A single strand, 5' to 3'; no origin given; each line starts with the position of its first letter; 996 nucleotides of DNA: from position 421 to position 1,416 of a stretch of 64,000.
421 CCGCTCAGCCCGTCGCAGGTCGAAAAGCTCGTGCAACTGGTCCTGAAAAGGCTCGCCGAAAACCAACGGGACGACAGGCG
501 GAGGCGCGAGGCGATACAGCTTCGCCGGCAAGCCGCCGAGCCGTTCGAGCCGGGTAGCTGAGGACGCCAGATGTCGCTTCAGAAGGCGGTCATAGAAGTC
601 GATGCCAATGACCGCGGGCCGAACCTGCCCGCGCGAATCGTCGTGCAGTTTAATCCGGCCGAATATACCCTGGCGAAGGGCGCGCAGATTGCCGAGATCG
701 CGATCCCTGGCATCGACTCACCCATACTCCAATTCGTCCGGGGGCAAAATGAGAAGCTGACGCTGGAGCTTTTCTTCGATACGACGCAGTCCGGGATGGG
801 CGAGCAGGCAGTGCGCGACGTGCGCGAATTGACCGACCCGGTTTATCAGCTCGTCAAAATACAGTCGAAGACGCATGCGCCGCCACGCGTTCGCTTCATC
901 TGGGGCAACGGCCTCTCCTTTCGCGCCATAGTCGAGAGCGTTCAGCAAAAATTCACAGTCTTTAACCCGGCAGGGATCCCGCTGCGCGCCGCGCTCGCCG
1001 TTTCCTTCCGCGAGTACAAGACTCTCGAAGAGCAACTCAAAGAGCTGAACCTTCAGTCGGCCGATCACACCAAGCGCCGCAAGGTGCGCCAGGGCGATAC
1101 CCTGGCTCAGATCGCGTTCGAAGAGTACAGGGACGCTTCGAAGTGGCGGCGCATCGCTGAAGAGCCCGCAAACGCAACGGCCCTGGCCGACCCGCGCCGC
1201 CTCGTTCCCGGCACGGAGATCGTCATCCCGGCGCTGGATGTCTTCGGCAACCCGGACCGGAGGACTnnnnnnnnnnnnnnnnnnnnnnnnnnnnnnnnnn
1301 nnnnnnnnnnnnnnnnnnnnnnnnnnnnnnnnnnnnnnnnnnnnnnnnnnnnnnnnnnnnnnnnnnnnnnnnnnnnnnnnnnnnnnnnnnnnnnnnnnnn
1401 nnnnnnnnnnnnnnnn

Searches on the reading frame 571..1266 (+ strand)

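Call 8: search_protein_families(library=ncbifam, proteins=[window:571-1266:+], max_evalue=0.001)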
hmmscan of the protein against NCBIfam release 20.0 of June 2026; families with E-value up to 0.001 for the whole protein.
window:571-1266:+ (232 aa): 1 family
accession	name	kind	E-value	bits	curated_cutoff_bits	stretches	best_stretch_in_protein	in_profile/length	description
NF008399.0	PRK11198.1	equivalog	3.3e-07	30.8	134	1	163-221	91-147/149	peptidoglycan-binding protein LysM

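Call 34: search_protein_families(library=pfam, proteins=[window:571-1266:+], max_evalue=0.01)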
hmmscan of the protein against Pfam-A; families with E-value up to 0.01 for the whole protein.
window:571-1266:+ (232 aa): 3 families
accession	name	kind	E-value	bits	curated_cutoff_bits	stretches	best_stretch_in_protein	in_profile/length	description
PF19266.4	CIS_tube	-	5.6e-35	120.9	27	1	3-156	2-157/158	Contractile injection system tube protein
PF06995.16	Phage_P2_GpU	-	0.00014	21.9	27.5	1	50-150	32-119/120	Phage P2 GpU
PF01476.26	LysM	-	0.00037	20.8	20.9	0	171-182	2-13/43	LysM domain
